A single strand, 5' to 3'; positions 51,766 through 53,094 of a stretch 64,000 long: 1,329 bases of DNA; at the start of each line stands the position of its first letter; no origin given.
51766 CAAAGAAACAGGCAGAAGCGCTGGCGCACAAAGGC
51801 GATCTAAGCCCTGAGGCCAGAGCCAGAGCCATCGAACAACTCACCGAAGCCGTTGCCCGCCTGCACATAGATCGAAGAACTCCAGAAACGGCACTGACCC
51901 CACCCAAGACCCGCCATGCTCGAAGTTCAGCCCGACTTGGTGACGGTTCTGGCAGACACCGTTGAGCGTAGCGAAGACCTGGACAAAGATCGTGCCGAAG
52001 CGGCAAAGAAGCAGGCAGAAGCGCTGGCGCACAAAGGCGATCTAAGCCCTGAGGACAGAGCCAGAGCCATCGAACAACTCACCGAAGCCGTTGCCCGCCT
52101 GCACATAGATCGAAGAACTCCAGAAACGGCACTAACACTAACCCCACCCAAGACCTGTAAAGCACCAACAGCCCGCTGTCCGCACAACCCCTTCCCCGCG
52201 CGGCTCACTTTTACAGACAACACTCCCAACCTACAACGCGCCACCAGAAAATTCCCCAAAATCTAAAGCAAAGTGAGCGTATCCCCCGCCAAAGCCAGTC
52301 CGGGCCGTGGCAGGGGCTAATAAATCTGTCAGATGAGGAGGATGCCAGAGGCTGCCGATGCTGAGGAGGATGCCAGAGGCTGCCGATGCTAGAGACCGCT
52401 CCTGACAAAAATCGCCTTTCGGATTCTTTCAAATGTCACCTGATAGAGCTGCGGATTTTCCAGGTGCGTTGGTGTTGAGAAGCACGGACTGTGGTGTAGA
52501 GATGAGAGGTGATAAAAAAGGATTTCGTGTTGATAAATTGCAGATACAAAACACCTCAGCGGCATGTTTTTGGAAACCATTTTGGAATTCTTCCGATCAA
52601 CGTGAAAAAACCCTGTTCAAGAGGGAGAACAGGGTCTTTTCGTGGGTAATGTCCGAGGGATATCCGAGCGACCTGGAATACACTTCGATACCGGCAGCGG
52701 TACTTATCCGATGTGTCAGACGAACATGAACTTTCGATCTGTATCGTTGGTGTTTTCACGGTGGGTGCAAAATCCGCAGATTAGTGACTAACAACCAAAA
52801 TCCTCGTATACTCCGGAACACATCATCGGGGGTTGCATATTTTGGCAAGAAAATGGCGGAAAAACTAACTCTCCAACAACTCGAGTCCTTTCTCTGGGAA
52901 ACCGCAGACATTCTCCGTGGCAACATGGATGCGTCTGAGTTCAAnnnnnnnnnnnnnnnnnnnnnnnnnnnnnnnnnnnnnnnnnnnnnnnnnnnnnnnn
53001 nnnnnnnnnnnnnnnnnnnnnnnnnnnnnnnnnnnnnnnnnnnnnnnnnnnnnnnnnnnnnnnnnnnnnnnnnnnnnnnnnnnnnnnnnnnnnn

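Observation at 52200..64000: Second island after the atp operon: a low-GC intact type I RM cassette nested inside decayed defence genes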

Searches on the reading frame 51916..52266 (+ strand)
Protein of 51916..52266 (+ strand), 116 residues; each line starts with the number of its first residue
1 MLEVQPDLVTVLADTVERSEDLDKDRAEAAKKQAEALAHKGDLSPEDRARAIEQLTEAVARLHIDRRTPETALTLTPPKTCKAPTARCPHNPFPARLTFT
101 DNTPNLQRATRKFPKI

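Call 5: search_protein_families(library=pfam, proteins=[window:51916-52266:+], max_evalue=0.01)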
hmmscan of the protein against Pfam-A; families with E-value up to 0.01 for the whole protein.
window:51916-52266:+ (116 aa): 1 family
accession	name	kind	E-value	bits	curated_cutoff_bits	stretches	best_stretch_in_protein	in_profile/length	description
PF00401.25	ATP-synt_DE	-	6.9e-06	26.6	24.6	1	20-63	1-44/47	ATP synthase, Delta/Epsilon chain, long alpha-helix domain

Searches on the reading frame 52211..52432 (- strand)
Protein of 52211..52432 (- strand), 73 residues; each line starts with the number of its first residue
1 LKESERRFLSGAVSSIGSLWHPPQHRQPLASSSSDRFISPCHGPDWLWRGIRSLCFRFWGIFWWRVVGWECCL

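Call 61: search_protein_families(library=pfam, proteins=[window:52211-52432:-], max_evalue=1)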
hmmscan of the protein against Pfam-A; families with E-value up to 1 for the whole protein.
window:52211-52432:- (73 aa): 0 families

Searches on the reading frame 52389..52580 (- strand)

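Call 61: search_protein_families(library=pfam, proteins=[window:52389-52580:-], max_evalue=1)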
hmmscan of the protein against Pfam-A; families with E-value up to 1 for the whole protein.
window:52389-52580:- (63 aa): 1 family
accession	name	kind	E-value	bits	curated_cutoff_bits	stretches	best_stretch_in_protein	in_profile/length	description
PF02551.21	Acyl_CoA_thio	-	0.039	14.3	21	1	9-50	59-101/132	Acyl-CoA thioesterase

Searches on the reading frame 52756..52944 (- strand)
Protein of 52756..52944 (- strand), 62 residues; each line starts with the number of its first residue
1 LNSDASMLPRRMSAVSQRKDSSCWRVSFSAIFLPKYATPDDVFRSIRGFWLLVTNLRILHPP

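Call 61: search_protein_families(library=pfam, proteins=[window:52756-52944:-], max_evalue=1)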
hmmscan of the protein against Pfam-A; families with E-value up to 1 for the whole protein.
window:52756-52944:- (62 aa): 0 families
